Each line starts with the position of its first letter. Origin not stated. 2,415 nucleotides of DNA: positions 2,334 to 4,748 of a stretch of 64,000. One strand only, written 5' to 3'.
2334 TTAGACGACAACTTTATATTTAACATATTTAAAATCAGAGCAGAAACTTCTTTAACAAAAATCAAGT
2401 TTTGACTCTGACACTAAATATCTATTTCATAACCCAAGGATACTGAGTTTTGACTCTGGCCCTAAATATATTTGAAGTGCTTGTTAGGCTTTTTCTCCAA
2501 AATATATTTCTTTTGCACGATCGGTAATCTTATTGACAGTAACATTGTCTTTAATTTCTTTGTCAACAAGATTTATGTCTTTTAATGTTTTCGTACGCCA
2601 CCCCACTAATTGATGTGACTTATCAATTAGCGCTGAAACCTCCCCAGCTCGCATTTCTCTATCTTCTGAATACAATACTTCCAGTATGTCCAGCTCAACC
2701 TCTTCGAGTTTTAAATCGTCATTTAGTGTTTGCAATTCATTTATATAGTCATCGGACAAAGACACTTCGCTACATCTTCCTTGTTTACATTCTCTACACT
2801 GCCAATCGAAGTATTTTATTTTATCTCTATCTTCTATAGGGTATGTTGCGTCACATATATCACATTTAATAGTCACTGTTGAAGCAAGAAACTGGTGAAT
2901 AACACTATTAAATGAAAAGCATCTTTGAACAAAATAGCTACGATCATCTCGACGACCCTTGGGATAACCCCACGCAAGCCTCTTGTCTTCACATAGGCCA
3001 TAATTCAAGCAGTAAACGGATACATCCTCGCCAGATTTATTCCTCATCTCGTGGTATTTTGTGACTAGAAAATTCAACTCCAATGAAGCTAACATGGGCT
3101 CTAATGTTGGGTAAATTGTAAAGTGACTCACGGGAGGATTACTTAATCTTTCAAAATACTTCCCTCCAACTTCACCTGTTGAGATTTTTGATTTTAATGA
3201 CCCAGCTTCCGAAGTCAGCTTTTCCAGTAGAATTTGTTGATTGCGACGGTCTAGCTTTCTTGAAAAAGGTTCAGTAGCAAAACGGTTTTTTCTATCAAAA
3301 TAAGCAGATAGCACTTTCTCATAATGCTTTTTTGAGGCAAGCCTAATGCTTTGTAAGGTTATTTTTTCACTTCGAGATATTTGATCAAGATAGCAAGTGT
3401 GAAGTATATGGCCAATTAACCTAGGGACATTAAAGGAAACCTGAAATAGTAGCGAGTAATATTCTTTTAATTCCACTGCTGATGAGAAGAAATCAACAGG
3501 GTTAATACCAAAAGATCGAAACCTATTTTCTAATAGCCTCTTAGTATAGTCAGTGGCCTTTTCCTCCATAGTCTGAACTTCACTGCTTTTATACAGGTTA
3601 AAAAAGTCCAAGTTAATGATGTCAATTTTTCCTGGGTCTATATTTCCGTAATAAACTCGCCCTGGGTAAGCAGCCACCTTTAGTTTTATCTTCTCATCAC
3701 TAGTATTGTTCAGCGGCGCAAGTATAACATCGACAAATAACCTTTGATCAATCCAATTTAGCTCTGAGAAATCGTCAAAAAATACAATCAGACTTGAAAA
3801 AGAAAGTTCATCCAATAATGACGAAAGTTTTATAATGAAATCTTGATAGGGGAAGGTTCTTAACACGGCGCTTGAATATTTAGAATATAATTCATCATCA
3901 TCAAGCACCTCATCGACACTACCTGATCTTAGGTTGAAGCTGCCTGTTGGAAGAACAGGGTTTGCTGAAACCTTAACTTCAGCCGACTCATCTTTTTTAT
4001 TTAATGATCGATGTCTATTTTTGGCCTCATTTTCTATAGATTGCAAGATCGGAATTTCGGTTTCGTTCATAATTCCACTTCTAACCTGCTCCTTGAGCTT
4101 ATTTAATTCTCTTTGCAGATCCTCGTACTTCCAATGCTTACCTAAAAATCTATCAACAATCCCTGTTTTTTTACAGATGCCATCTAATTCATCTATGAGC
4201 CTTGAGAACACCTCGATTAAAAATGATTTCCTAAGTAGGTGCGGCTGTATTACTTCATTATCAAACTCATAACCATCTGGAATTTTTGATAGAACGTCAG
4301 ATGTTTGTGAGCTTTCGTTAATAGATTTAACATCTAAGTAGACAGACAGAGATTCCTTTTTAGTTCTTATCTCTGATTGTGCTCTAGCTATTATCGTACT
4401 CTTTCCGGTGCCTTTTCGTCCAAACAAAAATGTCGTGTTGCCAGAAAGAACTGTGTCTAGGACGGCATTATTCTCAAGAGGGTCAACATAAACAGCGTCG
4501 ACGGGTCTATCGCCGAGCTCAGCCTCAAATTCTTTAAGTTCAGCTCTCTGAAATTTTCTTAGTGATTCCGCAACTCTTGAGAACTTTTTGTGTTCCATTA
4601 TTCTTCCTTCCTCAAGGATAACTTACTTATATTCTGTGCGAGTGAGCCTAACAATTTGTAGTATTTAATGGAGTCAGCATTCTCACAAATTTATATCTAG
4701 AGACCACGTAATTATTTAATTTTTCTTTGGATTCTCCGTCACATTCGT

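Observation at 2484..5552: AT-rich two-gene cassette (2-TM coiled-coil protein + P-loop NTPase with Zn-ribbon and wHTH): candidate undescribed defence/abortive-infection module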

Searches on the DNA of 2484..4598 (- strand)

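Call 120: build_rna_model(alignment_id=A7, structure=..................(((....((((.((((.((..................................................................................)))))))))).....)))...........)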
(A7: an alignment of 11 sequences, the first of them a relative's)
Model R1 built from alignment A7 (11 sequences, 148 columns); structure: as given.
model positions 92; base pairs 13; branch points 0; effective number of sequences 4.96; information 0.62 bits per position. Calibrated on 0.2 Mb of random sequence (short: E-values are rough).
structure used (alignment columns):
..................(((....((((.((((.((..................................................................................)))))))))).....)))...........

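Call 121: search_with_rna_model(model_id=R1, source=window, max_evalue=10, filters=off, show_alignments=4)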
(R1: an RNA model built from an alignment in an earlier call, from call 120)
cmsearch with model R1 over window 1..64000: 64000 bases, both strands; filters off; matches with E-value up to 10: 2.
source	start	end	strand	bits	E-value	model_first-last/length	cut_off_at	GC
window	2280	2339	-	16.7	0.1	1-92/92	no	0.53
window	41447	41496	+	10.6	3.2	1-92/92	no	0.24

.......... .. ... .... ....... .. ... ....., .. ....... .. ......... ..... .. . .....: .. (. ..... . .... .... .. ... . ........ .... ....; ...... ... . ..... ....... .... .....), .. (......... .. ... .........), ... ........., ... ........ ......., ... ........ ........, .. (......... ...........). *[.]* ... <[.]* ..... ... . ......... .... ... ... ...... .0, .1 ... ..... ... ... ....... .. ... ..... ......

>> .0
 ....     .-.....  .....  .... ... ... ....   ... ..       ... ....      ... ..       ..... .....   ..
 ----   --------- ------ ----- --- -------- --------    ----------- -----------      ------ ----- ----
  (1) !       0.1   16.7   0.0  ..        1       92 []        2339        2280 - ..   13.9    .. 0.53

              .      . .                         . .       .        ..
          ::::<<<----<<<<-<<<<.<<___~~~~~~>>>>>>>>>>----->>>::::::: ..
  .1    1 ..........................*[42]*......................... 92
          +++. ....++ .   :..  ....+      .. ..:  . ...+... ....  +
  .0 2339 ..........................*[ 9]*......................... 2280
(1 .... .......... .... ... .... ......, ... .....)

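Call 122: search_with_rna_model(model_id=R1, sources=[L001, L002, L003, L004, L005, L006, L007, L008, L009, L010, L011, L012, L013, L014, L015, L016, L017, L018, L019, L020, L021, L022, L023, L024, L025, L026, L027, L028, L029, L030, L031, L032, L033, L034, L035, L036, L037, L038, L039, L040, L041, L042, L043, L044, L045, L046, L047, L048, L049, L050, L051, L052, L053, L054, L055, L056, L057, L058, L059, L060, L061, L062, L063, L064, L065, L066, L067, L068, L069, L070, L071, L072, L073, L074, L075, L076, L077, L078, L079, L080, L081, L083, L094, L095, L097, L166, L167, L168, L169, L170, L172, L174], max_evalue=1)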
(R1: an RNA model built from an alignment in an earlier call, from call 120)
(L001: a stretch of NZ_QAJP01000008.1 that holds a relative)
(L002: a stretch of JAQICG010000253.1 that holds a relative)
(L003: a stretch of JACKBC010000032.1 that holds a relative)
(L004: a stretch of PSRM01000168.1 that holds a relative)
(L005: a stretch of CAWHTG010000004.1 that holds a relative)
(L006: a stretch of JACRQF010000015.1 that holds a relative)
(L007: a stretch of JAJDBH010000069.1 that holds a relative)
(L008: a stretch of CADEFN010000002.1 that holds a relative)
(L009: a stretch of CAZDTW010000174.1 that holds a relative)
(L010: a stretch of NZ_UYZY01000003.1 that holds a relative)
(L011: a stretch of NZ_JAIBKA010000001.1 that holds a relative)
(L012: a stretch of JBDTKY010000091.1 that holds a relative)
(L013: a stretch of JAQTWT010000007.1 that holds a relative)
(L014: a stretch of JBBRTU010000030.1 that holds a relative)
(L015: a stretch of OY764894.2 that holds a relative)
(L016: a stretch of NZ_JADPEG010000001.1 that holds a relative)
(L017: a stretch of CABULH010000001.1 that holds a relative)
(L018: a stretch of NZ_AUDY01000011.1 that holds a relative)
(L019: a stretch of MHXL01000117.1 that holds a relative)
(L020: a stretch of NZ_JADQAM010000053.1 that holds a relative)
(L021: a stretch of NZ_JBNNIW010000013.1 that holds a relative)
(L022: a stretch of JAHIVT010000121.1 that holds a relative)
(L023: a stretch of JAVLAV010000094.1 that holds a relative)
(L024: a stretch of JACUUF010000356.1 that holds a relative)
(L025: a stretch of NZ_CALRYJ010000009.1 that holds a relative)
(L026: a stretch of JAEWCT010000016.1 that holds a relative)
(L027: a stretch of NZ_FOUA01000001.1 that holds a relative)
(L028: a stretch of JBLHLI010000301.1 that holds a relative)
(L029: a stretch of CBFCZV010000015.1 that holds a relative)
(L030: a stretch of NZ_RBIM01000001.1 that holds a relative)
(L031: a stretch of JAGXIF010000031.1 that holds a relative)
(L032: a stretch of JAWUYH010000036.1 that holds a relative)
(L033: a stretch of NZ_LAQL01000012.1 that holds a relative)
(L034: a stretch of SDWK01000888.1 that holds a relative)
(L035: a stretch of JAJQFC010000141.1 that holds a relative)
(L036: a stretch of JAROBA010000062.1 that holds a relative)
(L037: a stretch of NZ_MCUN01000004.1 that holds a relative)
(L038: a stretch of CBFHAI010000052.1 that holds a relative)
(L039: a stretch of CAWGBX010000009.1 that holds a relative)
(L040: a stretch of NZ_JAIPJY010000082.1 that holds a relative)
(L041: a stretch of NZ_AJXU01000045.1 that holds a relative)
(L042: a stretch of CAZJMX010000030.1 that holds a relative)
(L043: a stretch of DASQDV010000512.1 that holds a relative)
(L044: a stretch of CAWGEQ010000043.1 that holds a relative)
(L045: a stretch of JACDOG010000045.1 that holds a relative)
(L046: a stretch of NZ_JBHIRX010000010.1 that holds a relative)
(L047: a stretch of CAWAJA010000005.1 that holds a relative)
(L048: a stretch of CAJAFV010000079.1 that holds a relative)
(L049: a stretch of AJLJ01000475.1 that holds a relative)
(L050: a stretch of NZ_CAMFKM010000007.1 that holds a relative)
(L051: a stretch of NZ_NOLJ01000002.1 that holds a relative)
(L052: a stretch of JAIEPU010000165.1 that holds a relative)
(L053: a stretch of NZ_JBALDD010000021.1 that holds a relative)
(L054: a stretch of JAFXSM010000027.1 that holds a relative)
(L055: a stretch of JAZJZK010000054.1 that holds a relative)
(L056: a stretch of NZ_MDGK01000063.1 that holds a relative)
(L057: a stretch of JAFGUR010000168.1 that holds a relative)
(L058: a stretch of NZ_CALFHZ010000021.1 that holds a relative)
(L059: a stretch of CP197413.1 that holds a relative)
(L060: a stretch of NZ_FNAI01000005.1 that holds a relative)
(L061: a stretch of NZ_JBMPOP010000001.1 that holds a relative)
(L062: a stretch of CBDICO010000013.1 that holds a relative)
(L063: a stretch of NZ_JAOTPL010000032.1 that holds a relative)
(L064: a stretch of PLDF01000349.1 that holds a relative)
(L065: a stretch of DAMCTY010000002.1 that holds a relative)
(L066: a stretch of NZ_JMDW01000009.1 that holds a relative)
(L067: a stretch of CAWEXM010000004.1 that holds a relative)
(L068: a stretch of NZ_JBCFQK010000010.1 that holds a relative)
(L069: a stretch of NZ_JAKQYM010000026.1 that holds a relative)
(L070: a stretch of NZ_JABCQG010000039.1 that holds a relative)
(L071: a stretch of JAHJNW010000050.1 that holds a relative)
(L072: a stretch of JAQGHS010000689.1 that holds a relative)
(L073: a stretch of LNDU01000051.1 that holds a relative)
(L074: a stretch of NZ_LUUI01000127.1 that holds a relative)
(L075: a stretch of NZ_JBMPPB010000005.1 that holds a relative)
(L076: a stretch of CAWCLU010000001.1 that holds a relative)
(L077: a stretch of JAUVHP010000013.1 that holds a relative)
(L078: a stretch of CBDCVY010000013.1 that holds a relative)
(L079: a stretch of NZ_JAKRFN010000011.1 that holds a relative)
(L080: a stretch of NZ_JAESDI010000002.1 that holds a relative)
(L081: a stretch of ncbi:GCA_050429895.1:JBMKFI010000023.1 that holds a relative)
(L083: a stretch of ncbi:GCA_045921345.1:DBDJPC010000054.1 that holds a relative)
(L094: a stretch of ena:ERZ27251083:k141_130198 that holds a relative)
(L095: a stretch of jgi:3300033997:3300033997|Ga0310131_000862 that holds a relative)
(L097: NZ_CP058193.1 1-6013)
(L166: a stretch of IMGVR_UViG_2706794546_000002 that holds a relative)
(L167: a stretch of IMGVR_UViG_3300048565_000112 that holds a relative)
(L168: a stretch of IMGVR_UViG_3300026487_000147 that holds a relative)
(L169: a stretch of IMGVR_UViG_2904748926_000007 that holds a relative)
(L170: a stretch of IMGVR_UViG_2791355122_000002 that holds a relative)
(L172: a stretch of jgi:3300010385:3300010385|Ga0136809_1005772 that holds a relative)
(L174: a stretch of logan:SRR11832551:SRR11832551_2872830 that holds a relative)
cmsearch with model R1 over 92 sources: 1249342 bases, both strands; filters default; matches with E-value up to 1: 11.
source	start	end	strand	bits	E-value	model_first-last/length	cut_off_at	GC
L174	1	72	+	57.2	2.5e-10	21-92/92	5'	0.53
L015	10148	10236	+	43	7.3e-07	1-92/92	no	0.51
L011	6400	6462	+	35.1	6.1e-05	1-92/92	no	0.44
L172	6062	6133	+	33.8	0.00013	1-92/92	no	0.56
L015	15148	15236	+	31.4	0.0005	1-92/92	no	0.62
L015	1063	1152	+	29.7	0.0013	1-92/92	no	0.59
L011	5987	6100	+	28.8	0.0022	1-92/92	no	0.61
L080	5597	5701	+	28.3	0.0029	1-92/92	no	0.39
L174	2219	2264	+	26.3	0.0089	1-44/92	3'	0.57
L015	5232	5295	+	25.9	0.011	1-92/92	no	0.59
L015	1233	1317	+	25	0.018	1-92/92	no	0.38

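Call 123: search_with_rna_model(model_id=R1, sources=[L085, L088, L090, L092, L099, L100, L102, L103, L104, L105, L109, L110, L111, L112, L114, L115, L116, L117, L118, L119, L120, L121, L122, L124, L126, L127, L128, L129, L130, L132, L133, L134, L135, L136, L137, L138, L139, L140, L141, L142, L143, L144, L145, L147, L149, L150, L151, L152, L153, L154, L155, L156, L157, L159, L160, L161, L162, L163, L164, L165], max_evalue=1)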
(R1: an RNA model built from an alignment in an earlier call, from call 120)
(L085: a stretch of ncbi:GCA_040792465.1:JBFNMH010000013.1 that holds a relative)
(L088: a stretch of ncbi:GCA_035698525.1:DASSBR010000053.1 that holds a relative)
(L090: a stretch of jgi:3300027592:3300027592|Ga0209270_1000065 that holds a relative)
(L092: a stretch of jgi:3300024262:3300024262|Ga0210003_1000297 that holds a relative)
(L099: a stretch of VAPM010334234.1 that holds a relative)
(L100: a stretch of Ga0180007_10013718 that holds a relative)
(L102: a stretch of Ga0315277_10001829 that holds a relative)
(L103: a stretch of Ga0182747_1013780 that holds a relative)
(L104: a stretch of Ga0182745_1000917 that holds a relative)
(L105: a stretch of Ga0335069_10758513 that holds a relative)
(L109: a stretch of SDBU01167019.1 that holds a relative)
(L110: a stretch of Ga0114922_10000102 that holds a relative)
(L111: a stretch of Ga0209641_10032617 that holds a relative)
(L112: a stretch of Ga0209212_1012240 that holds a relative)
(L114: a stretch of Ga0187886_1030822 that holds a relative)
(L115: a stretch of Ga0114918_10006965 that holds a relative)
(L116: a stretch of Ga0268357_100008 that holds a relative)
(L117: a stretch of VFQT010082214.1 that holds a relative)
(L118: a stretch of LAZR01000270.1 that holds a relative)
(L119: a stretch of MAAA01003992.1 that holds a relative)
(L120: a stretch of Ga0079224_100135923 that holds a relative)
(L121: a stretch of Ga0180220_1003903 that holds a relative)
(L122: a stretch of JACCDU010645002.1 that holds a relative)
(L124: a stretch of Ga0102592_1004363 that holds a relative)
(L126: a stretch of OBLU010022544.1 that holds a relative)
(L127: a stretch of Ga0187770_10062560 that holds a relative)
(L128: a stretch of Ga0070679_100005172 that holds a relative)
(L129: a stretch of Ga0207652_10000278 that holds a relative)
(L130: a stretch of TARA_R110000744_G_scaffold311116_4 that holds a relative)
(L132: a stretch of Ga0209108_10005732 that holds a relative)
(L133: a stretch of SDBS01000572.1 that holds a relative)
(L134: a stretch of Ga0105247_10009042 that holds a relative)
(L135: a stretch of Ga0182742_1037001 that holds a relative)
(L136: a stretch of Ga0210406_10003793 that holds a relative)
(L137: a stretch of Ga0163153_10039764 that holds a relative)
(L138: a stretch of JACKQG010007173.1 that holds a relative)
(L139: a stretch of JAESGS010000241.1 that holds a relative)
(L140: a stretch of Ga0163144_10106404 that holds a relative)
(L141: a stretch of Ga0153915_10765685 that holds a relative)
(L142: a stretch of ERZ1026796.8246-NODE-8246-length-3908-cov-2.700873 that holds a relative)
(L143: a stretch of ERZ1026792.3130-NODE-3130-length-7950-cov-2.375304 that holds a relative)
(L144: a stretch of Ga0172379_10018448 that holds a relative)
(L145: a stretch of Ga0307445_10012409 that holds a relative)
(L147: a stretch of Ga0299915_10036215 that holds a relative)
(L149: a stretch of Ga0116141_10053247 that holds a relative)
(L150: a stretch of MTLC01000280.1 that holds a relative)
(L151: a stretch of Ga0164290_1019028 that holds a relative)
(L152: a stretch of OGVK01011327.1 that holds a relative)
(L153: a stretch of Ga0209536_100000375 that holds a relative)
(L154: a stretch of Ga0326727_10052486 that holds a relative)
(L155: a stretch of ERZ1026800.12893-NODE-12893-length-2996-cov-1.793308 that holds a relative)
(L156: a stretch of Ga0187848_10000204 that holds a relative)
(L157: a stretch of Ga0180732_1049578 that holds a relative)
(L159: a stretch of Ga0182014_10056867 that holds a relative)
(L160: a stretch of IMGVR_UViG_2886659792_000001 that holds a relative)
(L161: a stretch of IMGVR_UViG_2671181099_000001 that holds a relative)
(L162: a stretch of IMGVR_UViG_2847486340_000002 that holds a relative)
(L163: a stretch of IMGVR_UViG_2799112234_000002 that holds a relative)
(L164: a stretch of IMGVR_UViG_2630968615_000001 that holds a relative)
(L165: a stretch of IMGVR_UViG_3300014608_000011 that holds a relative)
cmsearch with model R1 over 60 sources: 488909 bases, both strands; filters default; matches with E-value up to 1: 28.
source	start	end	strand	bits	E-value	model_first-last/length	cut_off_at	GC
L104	12927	12990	+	36.7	1e-05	1-92/92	no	0.62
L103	4132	4251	+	35.5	2e-05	1-92/92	no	0.59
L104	11349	11468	+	35.5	2e-05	1-92/92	no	0.59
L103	640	759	+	35.1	2.4e-05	1-92/92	no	0.58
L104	7857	7976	+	35.1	2.4e-05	1-92/92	no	0.58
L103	2306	2395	+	31.1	0.00023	1-92/92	no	0.64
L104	9523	9612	+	31.1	0.00023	1-92/92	no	0.64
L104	7108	7171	+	30.4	0.00034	1-92/92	no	0.59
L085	587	652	+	29.2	0.00069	1-92/92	no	0.58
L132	3782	3874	+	27.1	0.0023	1-92/92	no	0.69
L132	2863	2955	+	26.8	0.0026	1-92/92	no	0.67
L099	1186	1278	+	26.8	0.0027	1-92/92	no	0.44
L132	6840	6942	+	26.3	0.0035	1-92/92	no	0.65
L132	4551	4653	+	26.3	0.0036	1-92/92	no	0.63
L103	2772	2891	+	25.6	0.0053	1-92/92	no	0.58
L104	9989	10108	+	25.6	0.0053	1-92/92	no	0.58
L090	10155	10220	+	24.4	0.01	1-92/92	no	0.53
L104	14274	14339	+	23.2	0.021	1-92/92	no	0.64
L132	2125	2251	+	23.1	0.021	1-92/92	no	0.66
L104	16076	16139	+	22.2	0.036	1-92/92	no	0.66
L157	530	636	+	21.4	0.056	1-92/92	no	0.64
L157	1268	1374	+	20.4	0.097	1-92/92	no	0.64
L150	2935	3050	+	20.2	0.11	1-92/92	no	0.51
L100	1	63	+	19.6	0.15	2-92/92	5'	0.46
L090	11025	11092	+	17.9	0.39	1-92/92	no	0.65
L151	691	821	+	17.8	0.42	1-92/92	no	0.65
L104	6400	6492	+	17.7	0.44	1-92/92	no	0.65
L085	4201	4250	+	16.6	0.83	1-92/92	no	0.42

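Call 124: search_with_rna_model(model_id=R1, sources=[L173, L015, L011, L172, L104, L132, L085, L099, L157, L080, L090, L100, L150], max_evalue=0.05, make_alignment=true)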
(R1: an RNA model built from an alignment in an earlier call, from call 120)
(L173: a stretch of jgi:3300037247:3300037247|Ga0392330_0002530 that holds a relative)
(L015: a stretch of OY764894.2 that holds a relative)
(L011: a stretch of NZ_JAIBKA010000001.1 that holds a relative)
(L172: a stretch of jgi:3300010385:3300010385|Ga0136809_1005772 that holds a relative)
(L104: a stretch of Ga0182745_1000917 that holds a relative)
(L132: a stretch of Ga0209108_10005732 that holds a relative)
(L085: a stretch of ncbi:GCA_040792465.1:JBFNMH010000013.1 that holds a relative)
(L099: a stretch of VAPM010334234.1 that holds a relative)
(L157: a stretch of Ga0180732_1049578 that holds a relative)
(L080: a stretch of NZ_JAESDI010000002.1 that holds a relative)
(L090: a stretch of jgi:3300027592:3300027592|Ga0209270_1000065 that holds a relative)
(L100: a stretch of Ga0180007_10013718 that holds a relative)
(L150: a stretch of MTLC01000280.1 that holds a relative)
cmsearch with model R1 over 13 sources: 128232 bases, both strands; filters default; matches with E-value up to 0.05: 41.
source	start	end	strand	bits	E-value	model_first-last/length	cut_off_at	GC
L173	10246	10338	+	87.9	7.8e-19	1-92/92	no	0.57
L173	7464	7556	+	82.8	1.4e-17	1-92/92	no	0.57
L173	2378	2470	+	81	3.7e-17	1-92/92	no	0.53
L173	5352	5444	+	79.9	7.1e-17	1-92/92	no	0.58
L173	8346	8439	+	76.7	4.2e-16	1-92/92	no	0.5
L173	9559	9651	+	75.5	8.5e-16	1-92/92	no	0.53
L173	6114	6208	+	74.7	1.3e-15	1-92/92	no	0.53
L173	4617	4711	+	74.4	1.5e-15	1-92/92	no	0.56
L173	6621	6712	+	72.5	4.5e-15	1-92/92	no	0.43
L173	1579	1669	+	67.6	7.2e-14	1-92/92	no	0.57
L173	891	1018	+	50.5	1.1e-09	1-92/92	no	0.42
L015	10148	10236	+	43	7.5e-08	1-92/92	no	0.51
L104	12927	12990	+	36.7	2.7e-06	1-92/92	no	0.62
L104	11349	11468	+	35.5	5.2e-06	1-92/92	no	0.59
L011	6400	6462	+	35.1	6.3e-06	1-92/92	no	0.44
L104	7857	7976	+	35.1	6.4e-06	1-92/92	no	0.58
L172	6062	6133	+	33.8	1.4e-05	1-92/92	no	0.56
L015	15148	15236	+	31.4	5.1e-05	1-92/92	no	0.62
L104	9523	9612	+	31.1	6e-05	1-92/92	no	0.64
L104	7108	7171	+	30.4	9e-05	1-92/92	no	0.59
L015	1063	1152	+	29.7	0.00014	1-92/92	no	0.59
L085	587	652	+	29.2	0.00018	1-92/92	no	0.58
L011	5987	6100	+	28.8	0.00023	1-92/92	no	0.61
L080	5597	5701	+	28.3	0.0003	1-92/92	no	0.39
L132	3782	3874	+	27.1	0.00059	1-92/92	no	0.69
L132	2863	2955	+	26.8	0.00068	1-92/92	no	0.67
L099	1186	1278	+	26.8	0.00071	1-92/92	no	0.44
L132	6840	6942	+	26.3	0.00092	1-92/92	no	0.65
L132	4551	4653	+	26.3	0.00094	1-92/92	no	0.63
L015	5232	5295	+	25.9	0.0012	1-92/92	no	0.59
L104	9989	10108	+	25.6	0.0014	1-92/92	no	0.58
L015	1233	1317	+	25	0.0019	1-92/92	no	0.38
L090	10155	10220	+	24.4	0.0027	1-92/92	no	0.53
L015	7905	7955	+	23.5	0.0045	1-92/92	no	0.49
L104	14274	14339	+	23.2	0.0054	1-92/92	no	0.64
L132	2125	2251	+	23.1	0.0055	1-92/92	no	0.66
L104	16076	16139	+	22.2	0.0094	1-92/92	no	0.66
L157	530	636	+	21.4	0.015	1-92/92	no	0.64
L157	1268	1374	+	20.4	0.025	1-92/92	no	0.64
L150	2935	3050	+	20.2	0.028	1-92/92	no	0.51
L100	1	63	+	19.6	0.04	2-92/92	5'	0.46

Alignment A8: 41 matches aligned to the model, 174 columns, each read 5' to 3' on its own strand. Consensus structure (alignment columns), stored with it:
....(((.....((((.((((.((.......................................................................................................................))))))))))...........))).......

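Call 125: build_rna_model(alignment_id=A8)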
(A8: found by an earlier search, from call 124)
Model R2 built from alignment A8 (41 sequences, 174 columns); structure: stored with the alignment.
model positions 72; base pairs 13; branch points 0; effective number of sequences 29.9; information 0.783 bits per position. Calibrated on 0.2 Mb of random sequence (short: E-values are rough).
structure used (alignment columns):
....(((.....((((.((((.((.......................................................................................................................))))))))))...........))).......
